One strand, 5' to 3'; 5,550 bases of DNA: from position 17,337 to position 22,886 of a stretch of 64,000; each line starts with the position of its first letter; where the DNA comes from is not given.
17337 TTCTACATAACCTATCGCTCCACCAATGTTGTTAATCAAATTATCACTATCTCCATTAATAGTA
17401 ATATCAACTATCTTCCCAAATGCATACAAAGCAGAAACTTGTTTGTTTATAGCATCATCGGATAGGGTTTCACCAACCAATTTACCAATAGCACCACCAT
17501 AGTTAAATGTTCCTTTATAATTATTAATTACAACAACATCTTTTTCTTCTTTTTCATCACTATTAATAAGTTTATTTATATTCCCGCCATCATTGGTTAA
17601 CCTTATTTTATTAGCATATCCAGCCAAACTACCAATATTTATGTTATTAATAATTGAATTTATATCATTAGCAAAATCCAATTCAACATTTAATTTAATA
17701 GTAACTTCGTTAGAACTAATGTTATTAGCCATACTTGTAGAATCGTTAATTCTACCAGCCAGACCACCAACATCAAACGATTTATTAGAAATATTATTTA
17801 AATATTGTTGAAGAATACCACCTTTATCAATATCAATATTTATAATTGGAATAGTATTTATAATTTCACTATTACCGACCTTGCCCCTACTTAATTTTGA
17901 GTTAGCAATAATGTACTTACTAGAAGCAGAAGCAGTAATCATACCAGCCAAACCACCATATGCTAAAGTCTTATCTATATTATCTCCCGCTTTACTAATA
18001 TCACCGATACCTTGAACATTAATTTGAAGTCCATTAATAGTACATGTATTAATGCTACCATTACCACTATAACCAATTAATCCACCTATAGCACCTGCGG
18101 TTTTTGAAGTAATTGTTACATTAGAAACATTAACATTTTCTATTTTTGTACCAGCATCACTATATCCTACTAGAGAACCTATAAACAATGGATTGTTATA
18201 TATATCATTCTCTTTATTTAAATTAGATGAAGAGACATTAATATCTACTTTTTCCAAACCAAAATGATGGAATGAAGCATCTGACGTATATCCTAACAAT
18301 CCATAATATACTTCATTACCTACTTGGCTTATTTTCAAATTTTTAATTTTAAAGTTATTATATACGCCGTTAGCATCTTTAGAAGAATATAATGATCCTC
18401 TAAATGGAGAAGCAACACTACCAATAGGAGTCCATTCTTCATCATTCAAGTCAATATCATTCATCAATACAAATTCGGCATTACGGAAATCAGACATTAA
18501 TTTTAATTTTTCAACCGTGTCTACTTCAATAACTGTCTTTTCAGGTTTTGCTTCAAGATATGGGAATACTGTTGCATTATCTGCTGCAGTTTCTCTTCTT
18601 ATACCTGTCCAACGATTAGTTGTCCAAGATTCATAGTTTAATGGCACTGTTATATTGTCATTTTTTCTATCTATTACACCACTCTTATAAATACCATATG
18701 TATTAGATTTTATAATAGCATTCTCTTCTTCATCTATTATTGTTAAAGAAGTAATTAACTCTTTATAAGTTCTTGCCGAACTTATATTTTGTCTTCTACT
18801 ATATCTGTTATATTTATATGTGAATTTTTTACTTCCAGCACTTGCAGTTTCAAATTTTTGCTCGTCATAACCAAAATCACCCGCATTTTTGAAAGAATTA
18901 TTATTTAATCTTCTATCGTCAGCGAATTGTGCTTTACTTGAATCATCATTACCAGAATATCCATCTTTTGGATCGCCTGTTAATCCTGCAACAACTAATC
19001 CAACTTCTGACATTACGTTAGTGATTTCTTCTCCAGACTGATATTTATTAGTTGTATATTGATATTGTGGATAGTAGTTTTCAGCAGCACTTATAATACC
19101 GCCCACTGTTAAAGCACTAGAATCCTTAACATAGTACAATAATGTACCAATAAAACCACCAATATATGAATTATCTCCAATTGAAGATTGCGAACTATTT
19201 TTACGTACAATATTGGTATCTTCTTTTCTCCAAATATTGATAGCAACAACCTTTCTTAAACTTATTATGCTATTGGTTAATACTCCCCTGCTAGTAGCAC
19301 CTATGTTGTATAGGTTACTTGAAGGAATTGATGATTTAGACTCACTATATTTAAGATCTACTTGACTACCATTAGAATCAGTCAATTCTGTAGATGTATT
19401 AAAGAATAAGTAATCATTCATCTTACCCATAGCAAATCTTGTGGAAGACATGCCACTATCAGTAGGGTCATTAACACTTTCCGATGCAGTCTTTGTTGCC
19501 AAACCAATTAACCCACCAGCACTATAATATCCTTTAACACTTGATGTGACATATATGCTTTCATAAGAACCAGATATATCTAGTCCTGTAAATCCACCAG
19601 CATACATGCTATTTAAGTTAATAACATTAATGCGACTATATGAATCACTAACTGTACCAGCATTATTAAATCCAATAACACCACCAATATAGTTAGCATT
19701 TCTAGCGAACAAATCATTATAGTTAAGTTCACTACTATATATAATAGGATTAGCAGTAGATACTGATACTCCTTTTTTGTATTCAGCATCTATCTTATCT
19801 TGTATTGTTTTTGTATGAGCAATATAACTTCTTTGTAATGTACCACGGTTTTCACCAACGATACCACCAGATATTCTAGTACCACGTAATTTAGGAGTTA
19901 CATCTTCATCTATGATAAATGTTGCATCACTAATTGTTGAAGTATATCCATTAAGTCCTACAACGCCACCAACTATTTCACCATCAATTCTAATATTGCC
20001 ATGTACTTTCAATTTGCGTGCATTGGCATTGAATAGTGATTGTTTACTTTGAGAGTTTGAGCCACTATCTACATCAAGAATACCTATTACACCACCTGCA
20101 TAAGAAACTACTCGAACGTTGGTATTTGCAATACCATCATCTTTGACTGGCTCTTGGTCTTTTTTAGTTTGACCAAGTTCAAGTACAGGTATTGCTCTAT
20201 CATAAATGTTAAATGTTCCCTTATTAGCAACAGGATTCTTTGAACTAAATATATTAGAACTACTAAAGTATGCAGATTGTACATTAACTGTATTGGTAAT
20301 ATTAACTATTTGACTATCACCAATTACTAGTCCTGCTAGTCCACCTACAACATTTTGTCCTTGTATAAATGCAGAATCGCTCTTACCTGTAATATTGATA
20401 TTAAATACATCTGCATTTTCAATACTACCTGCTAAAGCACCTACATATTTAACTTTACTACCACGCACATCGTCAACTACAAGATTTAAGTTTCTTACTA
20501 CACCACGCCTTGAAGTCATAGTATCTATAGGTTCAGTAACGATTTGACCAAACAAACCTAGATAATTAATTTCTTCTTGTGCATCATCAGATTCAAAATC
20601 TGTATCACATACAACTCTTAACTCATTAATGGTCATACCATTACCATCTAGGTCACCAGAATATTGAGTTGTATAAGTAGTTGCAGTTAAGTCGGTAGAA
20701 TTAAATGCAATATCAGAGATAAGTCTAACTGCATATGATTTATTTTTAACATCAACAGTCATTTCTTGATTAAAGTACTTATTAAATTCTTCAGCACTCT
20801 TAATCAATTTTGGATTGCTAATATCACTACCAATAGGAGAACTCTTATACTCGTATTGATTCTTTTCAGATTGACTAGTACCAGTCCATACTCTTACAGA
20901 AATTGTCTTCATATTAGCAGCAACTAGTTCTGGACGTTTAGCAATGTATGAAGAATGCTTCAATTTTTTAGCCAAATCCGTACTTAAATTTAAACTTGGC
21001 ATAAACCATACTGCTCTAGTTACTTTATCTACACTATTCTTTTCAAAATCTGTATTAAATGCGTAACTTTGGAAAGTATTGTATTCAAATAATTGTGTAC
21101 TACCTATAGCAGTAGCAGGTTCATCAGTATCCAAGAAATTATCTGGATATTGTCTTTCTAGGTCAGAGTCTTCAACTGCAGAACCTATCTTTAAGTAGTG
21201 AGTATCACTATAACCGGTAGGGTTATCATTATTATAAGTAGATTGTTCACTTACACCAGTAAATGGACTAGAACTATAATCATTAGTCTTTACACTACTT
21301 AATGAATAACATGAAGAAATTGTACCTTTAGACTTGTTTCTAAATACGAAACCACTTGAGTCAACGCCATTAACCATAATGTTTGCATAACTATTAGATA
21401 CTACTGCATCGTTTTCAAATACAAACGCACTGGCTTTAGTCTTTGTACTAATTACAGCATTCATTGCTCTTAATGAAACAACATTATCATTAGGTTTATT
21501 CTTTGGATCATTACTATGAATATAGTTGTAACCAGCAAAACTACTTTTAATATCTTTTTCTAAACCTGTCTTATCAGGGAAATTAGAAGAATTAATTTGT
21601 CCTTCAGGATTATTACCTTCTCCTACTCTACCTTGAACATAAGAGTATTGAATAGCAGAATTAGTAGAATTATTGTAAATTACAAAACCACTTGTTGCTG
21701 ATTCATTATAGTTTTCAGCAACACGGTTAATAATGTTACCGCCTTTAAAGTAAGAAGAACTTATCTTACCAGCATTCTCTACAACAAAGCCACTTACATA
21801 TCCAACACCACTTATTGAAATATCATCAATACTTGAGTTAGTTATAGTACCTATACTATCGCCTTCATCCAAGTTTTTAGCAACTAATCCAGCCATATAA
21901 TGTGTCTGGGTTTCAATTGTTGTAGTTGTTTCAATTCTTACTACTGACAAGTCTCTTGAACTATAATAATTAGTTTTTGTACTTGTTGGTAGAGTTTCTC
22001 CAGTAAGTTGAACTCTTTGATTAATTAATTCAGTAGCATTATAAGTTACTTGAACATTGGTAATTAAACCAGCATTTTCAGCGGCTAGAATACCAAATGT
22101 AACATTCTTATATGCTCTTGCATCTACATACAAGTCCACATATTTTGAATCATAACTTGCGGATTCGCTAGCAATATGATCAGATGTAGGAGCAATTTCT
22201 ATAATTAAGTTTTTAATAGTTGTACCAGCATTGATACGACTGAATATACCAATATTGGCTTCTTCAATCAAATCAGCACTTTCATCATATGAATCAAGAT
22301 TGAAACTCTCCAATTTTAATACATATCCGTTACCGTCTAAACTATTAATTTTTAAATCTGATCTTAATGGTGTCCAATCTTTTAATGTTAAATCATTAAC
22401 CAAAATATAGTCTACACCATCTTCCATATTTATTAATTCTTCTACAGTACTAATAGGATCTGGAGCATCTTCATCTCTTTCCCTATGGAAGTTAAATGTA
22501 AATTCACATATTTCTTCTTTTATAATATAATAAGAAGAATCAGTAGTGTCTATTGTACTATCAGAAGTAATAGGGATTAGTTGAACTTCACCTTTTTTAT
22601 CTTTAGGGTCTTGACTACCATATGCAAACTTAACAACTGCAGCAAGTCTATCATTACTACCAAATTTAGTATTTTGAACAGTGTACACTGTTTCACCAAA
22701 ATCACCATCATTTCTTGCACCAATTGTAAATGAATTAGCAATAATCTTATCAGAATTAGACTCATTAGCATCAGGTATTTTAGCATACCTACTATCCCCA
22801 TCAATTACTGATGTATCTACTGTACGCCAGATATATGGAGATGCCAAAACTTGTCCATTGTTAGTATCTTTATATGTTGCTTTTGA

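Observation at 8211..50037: Two tandem giant lipoprotein genes (about 7,738 and 5,991 codons) fill 64% of the window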

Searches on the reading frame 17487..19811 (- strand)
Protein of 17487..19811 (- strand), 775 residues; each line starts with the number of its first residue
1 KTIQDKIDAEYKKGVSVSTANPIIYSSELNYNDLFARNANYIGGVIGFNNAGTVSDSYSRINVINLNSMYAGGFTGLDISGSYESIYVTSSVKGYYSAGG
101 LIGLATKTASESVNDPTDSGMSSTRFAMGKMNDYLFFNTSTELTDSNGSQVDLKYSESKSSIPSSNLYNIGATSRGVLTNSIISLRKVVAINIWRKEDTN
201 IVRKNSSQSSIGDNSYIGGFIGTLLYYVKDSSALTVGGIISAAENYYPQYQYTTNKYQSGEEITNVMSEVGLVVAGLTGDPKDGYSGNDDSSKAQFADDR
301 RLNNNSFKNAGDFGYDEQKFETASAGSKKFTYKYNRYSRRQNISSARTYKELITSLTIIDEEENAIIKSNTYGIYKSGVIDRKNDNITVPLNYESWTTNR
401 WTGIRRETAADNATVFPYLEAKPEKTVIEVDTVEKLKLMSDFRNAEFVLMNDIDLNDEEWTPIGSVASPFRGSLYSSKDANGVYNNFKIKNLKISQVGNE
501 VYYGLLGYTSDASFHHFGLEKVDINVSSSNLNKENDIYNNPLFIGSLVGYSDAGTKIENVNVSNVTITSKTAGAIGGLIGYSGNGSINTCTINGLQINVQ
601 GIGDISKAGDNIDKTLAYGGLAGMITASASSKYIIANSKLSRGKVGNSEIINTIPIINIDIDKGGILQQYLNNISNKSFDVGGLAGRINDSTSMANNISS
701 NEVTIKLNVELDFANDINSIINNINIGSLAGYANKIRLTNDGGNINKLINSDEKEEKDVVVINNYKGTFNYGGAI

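Call 18: search_protein_families(library=pfam, proteins=[window:17487-19811:-], max_evalue=1)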
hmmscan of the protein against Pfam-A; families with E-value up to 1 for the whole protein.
window:17487-19811:- (775 aa): 1 family
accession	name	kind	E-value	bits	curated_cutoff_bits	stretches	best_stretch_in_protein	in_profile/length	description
PF07581.17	Glug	-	5e-06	27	20.5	3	544-568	5-28/28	The GLUG motif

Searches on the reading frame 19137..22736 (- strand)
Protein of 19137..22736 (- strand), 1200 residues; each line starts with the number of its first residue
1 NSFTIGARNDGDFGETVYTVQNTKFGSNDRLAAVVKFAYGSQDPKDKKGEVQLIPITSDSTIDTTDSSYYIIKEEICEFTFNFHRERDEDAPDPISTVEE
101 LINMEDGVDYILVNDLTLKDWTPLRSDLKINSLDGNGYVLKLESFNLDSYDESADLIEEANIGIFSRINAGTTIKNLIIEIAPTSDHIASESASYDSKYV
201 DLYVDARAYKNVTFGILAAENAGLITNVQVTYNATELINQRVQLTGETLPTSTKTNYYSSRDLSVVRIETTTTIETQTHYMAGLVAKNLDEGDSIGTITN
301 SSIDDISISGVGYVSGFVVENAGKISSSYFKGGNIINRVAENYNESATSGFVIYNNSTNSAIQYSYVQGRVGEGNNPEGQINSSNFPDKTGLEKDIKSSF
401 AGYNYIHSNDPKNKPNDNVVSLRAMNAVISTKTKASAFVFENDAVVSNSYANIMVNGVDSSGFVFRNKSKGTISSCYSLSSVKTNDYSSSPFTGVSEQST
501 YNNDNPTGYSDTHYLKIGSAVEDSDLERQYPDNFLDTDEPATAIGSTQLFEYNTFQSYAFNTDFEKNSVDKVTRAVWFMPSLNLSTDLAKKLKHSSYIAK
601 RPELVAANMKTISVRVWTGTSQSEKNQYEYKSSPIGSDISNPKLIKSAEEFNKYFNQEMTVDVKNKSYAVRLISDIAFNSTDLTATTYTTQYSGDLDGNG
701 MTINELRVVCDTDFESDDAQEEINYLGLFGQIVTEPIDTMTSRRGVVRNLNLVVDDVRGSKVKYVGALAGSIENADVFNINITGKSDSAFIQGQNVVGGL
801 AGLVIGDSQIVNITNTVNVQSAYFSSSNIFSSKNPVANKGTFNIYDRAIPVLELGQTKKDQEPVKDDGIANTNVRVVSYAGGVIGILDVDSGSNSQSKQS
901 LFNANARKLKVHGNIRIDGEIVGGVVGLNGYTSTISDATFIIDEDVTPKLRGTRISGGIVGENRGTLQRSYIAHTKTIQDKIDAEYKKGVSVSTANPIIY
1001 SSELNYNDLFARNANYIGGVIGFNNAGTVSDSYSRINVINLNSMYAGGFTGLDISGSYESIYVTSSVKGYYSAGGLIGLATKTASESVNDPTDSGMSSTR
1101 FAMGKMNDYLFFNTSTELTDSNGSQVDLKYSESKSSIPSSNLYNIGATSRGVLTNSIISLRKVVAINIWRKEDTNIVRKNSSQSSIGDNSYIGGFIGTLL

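Call 24: find_homologous_proteins(query=window:19137-22736:-, max_evalue=0.001)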
Query window:19137-22736:- (1200 aa): 6 proteins with E <= 0.001 among 8000 candidates.
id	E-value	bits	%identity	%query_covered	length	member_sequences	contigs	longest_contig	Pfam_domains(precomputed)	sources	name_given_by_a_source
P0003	5.9e-54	202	27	87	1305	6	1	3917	-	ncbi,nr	ncbi:MAG: hypothetical protein J6C13_02630, partial [Clostridia bacterium]|nr:hypothetical protein [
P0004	8.1e-30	122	27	63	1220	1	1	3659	-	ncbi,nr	ncbi:MAG: hypothetical protein IJX26_00485, partial [Clostridia bacterium]|nr:hypothetical protein [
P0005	2.6e-29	120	25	60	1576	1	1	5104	-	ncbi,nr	ncbi:MAG: hypothetical protein J6T39_00940, partial [Clostridia bacterium]|nr:hypothetical protein [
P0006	7.9e-22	95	25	84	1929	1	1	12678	-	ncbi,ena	-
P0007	2.5e-16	77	24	81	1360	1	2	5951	-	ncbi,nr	ncbi:MAG: hypothetical protein MJ152_00715, partial [Clostridia bacterium]|nr:hypothetical protein [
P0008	3.0e-6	44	31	13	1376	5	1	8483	PF22352.3,PF00801.27,PF18981.7,PF07581.18,PF13620.13,PF18911.7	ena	-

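Call 53: predict_structure(alignment_id=A1)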
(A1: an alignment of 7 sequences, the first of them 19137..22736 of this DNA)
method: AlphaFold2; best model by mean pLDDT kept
length: 1200 residues; sequences in the alignment: 7
mean_pLDDT: 58.4   pTM: 0.65
mean pLDDT of the five models: 58.4, 54.9, 53.8, 52.6, 49.6
residues with pLDDT >= 90: 97; 70-90: 359; 50-70: 227; < 50: 517
segments of 3 or more residues with pLDDT < 50: 1-17, 19-32, 46-50, 59-67, 77-86, 149-154, 185-200, 234-266, 270-276, 372-425, 484-486, 497-501, 516-554, 562-572, 581-599, 607-609, 633-638, 657-666, 684-688, 713-720, 738-740, 824-876, 890-902, 987-1005, 1070-1076, 1078-1200
pLDDT, mean of each block of 10 residues (from residue 1): 42 45 42 52 48 50 47 49 48 86 87 87 85 87 67 59 90 88 51 38 61 88 90 46 28 31 45 57 92 84 78 89 90 70 70 89 83 39 38 36 29 32 54 84 88 75 83 77 58 56 59 51 33 30 34 48 43 54 39 39 53 70 64 46 76 59 51 77 50 77 81 45 73 62 72 84 84 81 84 86 80 87 43 29 30 33 31 55 80 37 69 82 88 76 69 83 76 71 53 38 52 69 66 65 61 54 53 42 27 26 27 30 33 29 33 27 28 30 29 23
secondary structure, 60 per line:
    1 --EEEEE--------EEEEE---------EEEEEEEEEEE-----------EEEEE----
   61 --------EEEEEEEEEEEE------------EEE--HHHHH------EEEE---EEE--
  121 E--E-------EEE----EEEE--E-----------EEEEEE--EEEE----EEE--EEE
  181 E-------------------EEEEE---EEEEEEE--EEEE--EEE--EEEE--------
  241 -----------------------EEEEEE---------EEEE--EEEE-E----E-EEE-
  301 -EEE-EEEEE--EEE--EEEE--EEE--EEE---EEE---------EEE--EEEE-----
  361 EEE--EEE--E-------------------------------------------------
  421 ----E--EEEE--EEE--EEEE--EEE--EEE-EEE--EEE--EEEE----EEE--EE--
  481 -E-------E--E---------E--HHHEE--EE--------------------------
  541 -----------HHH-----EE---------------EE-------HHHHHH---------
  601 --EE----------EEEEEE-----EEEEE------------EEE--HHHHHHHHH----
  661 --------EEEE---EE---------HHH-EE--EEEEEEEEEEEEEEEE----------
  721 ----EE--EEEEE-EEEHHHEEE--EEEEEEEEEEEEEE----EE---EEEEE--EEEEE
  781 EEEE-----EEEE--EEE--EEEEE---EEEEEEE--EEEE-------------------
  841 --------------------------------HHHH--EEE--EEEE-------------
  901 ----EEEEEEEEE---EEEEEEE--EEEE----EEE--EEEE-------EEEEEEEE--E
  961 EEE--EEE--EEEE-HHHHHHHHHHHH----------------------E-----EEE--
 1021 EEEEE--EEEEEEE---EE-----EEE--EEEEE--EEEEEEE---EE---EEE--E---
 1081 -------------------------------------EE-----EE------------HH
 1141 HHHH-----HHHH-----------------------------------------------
elements in order (helices of 4 or more, strands of 3 or more residues): E3-7 E16-20 E30-40 E52-56 E69-80 E93-95 H98-102 E109-112 E116-118 E132-134 E139-142 E157-162 E165-168 E173-175 E178-181 E201-205 E209-215 E218-221 E224-226 E229-232 E264-269 E279-282 E285-288 E297-299 E302-304 E306-310 E313-315 E318-321 E324-326 E329-331 E335-337 E347-349 E352-355 E361-363 E366-368 E428-431 E434-436 E439-442 E445-447 E450-452 E454-456 E459-461 E464-467 E472-474 H586-591 E615-620 E626-630 E643-645 H648-656 E669-672 E695-710 E729-733 E735-737 E741-743 E746-759 E769-773 E776-784 E790-793 E796-798 E801-805 E809-815 E818-821 H873-876 E879-881 E884-887 E905-913 E917-923 E926-929 E934-936 E939-942 E950-957 E960-963 E966-968 E971-974 H976-987 E1016-1018 E1021-1025 E1028-1034 E1045-1047 E1050-1054 E1057-1063 E1072-1074 H1139-1144 H1150-1153

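Call 55: fold_search(model_id=the predicted structure, library=pdb)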
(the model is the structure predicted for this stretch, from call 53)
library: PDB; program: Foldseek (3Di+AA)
matches with E <= 10: 108; with E <= 0.001: 1
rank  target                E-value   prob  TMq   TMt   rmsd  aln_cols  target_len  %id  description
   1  6xjb                  7.0e-04  1.00  0.16  0.15  12.6       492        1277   13  IgA1 Protease (released 2020-12-09)
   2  6xja_P                4.5e-03  1.00  0.17  0.16  21.2       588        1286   12  Streptococcus Pneumoniae IgA1 Protease with IgA1 substrate (released 2021-01-20)
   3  7uvk                  5.6e-03  1.00  0.16  0.15   9.2       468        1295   12  G. haemolysans IgA1 protease (released 2022-11-23)
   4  4kh3                  6.4e-03  0.12  0.08  0.12  23.1      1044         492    7  Structure of a bacterial self-associating protein (released 2014-01-15)
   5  7koh_D                9.6e-03  0.18  0.09  0.14  23.8       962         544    7  Crystal structure of antigen 43 from Escherichia coli EDL933 (released 2022-03-09)
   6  7uvl_P                1.3e-02  0.99  0.14  0.13  10.9       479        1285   10  IgA1 Protease with IgA1 substrate (released 2022-11-23)
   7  4xkv                  3.8e-02  0.44  0.12  0.20  20.1       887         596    8  Tailspike protein mutant D339N of E. coli bacteriophage HK620 (released 2016-01-20)
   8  7koh_A                5.0e-02  0.11  0.09  0.15  22.0       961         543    7  Crystal structure of antigen 43 from Escherichia coli EDL933 (released 2022-03-09)
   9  8bwk_B                7.5e-02  0.13  0.12  0.17  23.7      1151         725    8  Metagenomic derived PL6 alginate lyase (released 2023-12-20)
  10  4xkw_A                7.8e-02  0.35  0.12  0.20  21.5       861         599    8  Tailspike protein mutant D339N of E. coli bacteriophage HK620 in complex with pentasaccharide (released 2016-01-20)
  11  4yel_A                7.8e-02  0.28  0.11  0.19  21.1       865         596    8  Tailspike protein double mutant D339A/E372A of E. coli bacteriophage HK620 in complex with hexasaccharide (released 2016-03-09)
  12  4xn3_A                8.2e-02  0.20  0.10  0.17  22.5       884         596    8  Tailspike protein mutant E372A of E. coli bacteriophage HK620 in complex with hexasaccharide (released 2016-01-27)
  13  2x6w_A                1.1e-01  0.28  0.11  0.20  21.4       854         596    9  Tailspike protein mutant E372Q of E.coli bacteriophage HK620 in complex with hexasaccharide (released 2011-03-02)
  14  3gq8                  1.1e-01  0.11  0.09  0.15  23.0      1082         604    8  Crystal Structure of the Bacteriophage phi29 gene product 12 N-terminal fragment in complex with 2-(N-cyclohexylamino)et (released 2009-05-26)
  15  7koh_C                1.1e-01  0.10  0.09  0.16  21.5       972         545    7  Crystal structure of antigen 43 from Escherichia coli EDL933 (released 2022-03-09)
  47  8u1o_o                1.7e+00  0.06  0.11  0.17  19.7       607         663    8  In situ cryo-EM structure of bacteriophage P22 tailspike protein complex at 3.4A resolution (released 2023-11-29)
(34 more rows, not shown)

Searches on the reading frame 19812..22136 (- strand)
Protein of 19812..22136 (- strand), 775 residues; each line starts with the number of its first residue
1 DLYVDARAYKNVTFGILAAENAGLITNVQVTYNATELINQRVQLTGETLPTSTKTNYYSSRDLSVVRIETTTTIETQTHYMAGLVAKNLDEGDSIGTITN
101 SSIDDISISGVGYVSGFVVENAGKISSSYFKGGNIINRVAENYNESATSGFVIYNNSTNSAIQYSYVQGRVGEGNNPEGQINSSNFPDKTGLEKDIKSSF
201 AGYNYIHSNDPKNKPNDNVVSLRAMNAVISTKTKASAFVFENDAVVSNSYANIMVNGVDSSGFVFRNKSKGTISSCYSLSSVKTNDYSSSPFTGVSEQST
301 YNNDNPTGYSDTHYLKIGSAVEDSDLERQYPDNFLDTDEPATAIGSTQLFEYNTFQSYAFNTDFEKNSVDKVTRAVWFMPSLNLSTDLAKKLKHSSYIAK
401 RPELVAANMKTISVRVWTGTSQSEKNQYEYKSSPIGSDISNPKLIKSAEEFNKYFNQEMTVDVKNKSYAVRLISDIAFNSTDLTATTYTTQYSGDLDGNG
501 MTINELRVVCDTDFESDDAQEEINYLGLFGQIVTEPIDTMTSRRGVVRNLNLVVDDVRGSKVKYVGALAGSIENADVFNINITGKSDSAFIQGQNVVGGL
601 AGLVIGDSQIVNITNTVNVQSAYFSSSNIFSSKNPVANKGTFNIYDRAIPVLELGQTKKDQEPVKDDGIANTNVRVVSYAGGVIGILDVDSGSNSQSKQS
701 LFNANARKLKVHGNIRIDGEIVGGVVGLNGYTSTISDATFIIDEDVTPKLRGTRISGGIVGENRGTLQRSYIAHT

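Call 18: search_protein_families(library=pfam, proteins=[window:19812-22136:-], max_evalue=1)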
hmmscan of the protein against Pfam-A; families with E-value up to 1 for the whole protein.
window:19812-22136:- (775 aa): 1 family
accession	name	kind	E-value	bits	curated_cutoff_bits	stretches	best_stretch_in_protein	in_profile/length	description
PF07581.17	Glug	-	0.04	14.8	20.5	2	720-741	3-24/28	The GLUG motif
